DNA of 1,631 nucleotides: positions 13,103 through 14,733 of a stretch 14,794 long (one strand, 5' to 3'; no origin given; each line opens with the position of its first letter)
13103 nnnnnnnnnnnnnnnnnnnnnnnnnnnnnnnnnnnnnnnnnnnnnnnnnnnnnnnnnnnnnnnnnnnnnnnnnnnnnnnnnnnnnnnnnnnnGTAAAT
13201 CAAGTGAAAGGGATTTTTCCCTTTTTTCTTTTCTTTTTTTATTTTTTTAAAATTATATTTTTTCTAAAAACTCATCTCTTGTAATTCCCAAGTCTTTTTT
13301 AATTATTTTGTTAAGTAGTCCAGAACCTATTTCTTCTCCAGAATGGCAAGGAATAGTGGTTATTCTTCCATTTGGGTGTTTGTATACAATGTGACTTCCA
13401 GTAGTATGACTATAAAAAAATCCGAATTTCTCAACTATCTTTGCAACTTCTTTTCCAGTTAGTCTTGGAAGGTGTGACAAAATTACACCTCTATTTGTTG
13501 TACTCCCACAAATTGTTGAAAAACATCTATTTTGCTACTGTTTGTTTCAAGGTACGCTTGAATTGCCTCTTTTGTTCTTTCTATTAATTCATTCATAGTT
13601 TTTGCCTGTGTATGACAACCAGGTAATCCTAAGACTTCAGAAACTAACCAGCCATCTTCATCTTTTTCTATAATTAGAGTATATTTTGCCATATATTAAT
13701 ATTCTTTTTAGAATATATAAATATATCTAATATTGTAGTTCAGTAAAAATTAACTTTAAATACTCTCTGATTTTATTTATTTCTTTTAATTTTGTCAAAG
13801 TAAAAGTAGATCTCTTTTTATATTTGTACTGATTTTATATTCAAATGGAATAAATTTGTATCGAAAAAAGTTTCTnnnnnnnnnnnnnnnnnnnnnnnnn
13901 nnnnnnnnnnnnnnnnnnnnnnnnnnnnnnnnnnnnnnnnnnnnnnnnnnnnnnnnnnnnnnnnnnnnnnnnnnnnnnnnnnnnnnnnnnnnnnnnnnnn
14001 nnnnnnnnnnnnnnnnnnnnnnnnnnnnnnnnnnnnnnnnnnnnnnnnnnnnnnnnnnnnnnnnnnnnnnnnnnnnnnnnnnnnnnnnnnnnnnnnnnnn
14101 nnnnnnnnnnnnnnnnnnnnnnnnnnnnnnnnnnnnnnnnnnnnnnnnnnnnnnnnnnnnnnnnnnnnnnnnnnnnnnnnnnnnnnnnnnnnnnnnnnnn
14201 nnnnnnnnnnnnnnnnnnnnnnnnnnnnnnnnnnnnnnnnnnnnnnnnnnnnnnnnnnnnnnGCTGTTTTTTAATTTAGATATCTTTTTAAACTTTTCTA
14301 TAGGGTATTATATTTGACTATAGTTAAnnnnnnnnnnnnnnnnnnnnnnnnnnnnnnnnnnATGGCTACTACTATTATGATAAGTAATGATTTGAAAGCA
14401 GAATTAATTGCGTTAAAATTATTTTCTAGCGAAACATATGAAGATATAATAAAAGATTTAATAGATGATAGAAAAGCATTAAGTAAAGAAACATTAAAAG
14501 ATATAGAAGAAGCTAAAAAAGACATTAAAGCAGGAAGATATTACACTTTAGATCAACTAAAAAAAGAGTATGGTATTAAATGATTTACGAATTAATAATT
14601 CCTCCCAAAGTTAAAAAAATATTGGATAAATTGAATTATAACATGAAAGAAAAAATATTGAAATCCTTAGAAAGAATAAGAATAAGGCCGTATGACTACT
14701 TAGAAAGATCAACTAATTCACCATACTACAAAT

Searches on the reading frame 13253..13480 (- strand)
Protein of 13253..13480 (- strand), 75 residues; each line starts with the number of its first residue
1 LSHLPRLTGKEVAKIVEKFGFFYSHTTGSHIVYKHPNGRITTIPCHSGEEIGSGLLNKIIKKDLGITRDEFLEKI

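Call 7: search_protein_families(library=pfam, proteins=[window:13253-13480:-], max_evalue=0.01)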
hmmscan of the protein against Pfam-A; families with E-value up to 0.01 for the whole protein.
window:13253-13480:- (75 aa): 1 family
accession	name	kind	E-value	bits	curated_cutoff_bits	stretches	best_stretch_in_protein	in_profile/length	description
PF07927.17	HicA_toxin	-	1.7e-18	66.9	27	1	9-62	1-55/58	HicA toxin of bacterial toxin-antitoxin,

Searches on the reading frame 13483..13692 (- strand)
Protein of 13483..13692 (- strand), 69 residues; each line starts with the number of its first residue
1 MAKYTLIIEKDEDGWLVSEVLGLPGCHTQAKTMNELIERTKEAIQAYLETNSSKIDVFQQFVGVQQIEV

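Call 7: search_protein_families(library=pfam, proteins=[window:13483-13692:-], max_evalue=0.01)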
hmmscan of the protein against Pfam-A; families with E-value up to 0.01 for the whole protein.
window:13483-13692:- (69 aa): 2 families
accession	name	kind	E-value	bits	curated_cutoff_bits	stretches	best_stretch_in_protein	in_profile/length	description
PF15919.11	HicB_lk_antitox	-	4.4e-07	30.5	27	1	4-51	1-48/123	HicB_like antitoxin of bacterial toxin-antitoxin system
PF08972.17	DUF1902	-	0.0068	17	22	1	12-54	11-53/74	Domain of unknown function (DUF1902)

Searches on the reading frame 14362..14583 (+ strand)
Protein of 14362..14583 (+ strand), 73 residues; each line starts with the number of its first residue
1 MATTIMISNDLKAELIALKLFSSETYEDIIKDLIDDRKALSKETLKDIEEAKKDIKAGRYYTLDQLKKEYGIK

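Call 7: search_protein_families(library=pfam, proteins=[window:14362-14583:+], max_evalue=0.01)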
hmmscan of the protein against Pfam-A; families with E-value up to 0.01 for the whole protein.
window:14362-14583:+ (73 aa): 1 family
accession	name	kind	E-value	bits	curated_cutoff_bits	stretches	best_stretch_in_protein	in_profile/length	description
PF24434.1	DUF7557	-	0.00026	20.8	25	1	3-35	2-33/45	Family of unknown function (DUF7557)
